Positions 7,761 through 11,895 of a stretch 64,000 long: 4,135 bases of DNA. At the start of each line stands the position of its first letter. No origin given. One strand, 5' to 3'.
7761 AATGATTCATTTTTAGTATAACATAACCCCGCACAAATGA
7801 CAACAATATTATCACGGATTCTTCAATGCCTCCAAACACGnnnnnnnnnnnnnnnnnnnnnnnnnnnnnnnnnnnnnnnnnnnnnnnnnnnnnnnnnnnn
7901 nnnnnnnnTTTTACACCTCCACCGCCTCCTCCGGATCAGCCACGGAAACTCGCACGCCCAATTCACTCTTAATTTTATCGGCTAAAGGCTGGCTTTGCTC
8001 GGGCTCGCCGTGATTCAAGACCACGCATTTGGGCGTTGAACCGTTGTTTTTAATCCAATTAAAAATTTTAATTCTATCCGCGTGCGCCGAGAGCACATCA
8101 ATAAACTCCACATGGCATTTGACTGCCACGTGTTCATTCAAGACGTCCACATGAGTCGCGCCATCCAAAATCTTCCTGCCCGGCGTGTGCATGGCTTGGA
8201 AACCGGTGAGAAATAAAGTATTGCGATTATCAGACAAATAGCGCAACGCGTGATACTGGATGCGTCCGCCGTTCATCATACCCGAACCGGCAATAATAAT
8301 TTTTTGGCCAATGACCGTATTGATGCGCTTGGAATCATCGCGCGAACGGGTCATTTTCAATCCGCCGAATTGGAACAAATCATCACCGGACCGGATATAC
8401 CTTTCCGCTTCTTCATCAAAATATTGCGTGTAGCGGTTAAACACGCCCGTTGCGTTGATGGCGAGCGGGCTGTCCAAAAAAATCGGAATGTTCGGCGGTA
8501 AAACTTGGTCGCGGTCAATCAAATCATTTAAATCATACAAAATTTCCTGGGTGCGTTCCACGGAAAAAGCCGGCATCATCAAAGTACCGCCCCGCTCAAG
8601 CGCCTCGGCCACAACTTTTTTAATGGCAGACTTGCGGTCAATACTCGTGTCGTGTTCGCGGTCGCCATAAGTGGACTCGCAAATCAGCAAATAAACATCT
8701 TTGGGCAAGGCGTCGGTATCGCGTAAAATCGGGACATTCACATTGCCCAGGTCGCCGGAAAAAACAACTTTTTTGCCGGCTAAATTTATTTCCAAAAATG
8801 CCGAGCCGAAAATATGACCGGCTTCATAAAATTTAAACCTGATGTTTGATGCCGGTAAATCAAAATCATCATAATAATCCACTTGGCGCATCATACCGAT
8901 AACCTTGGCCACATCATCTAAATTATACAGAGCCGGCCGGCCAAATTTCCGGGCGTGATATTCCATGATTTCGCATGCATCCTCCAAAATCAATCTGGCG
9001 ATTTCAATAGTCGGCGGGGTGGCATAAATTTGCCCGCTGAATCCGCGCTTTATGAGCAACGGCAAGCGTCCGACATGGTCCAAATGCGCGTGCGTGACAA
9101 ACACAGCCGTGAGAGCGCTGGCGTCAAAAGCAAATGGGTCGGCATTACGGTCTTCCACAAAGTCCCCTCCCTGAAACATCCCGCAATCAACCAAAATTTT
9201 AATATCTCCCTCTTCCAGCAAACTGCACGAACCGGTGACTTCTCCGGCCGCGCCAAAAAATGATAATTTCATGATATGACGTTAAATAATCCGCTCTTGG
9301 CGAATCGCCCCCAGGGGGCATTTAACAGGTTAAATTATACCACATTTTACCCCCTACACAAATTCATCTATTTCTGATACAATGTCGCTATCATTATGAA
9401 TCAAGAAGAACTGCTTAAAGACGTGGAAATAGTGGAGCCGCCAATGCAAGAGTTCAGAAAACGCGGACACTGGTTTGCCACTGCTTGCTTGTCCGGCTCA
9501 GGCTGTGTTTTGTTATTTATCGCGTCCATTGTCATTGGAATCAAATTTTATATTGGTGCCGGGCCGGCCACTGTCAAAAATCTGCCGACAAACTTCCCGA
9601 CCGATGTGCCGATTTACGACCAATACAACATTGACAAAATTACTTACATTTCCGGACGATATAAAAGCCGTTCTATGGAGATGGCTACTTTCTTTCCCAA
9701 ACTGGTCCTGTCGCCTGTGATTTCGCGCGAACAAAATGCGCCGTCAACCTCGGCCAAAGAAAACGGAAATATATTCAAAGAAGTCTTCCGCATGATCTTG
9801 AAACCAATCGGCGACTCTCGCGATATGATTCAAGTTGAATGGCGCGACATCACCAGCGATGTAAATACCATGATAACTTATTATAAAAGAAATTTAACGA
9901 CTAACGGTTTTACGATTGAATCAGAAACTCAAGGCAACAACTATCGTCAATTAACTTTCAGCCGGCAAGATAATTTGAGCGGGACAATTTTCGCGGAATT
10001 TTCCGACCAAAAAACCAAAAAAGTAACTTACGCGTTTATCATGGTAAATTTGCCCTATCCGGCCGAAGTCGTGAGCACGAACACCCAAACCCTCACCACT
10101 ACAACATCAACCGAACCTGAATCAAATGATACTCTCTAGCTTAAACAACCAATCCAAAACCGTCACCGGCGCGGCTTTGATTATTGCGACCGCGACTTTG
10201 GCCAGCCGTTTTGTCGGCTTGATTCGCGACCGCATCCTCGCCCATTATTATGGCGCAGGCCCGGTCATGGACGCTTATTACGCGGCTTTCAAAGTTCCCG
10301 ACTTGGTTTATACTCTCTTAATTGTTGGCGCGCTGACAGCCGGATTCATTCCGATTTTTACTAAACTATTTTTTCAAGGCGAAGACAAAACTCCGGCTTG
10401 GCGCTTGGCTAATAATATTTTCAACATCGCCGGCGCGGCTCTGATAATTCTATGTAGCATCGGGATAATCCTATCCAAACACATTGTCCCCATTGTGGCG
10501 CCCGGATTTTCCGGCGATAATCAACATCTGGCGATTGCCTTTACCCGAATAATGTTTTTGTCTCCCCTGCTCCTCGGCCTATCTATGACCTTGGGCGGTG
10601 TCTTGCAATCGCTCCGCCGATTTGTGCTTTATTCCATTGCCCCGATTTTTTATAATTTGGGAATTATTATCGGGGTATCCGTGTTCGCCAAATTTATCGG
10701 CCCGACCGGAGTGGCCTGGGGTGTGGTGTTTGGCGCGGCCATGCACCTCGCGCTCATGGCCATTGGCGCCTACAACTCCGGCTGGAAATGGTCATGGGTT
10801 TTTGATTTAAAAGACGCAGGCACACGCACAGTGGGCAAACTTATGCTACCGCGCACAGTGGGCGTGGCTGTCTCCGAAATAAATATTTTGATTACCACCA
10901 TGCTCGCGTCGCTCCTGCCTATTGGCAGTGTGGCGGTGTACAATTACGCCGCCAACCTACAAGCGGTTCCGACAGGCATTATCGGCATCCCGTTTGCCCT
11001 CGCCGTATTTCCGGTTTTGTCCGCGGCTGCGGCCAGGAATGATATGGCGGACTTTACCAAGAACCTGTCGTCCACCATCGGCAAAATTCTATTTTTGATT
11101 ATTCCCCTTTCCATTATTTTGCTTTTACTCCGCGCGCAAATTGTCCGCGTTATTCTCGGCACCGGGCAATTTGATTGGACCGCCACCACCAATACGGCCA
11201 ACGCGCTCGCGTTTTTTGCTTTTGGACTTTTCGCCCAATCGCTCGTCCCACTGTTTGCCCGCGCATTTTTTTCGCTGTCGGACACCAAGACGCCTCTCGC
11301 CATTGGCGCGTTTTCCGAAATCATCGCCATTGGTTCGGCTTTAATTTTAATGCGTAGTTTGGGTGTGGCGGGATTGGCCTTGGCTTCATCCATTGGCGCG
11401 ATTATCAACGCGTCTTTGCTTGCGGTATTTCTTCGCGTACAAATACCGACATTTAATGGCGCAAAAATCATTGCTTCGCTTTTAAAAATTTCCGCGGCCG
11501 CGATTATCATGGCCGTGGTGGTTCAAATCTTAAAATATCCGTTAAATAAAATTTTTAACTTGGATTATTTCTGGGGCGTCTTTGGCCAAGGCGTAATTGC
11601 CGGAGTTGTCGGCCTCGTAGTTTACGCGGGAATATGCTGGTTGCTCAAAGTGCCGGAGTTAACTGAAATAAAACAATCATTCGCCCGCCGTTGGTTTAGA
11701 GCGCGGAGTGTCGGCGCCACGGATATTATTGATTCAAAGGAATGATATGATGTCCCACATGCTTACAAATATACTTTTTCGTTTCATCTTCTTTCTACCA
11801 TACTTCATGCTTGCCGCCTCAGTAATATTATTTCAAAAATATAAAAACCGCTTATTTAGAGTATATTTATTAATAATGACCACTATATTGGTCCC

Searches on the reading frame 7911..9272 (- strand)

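Call 45: search_protein_families(library=pfam, proteins=[window:7911-9272:-], max_evalue=0.001)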
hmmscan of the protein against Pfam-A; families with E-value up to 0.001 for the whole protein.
window:7911-9272:- (453 aa): 5 families
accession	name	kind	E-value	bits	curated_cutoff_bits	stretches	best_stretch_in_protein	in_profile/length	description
PF10996.14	Beta-Casp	-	4.7e-35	121.2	27.7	1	241-368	1-120/120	Beta-Casp domain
PF07521.17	RMMBL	-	2e-13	50.5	21.6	1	382-444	2-62/63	Zn-dependent metallo-hydrolase RNA specificity domain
PF00753.33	Lactamase_B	-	3.2e-13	50.5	22.7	1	10-82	2-72/196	Metallo-beta-lactamase superfamily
PF16661.11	Lactamase_B_6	-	1.1e-12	48.2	27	1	18-173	1-160/193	Metallo-beta-lactamase superfamily domain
PF12706.13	Lactamase_B_2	-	2.8e-08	34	27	1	26-217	3-184/200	Beta-lactamase superfamily domain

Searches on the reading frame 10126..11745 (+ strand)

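Call 45: search_protein_families(library=pfam, proteins=[window:10126-11745:+], max_evalue=0.001)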
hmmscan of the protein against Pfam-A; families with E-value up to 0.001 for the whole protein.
window:10126-11745:+ (539 aa): 3 families
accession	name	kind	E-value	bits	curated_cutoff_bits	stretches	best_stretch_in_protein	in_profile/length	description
PF03023.19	MurJ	-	2.6e-91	306.9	27.4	1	38-470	1-433/451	Lipid II flippase MurJ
PF01943.22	Polysacc_synt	-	4.3e-05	23.5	28.2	1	106-300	84-272/274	Polysaccharide biosynthesis protein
PF01554.23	MatE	-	0.00028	21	24.9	1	255-402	14-156/161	MatE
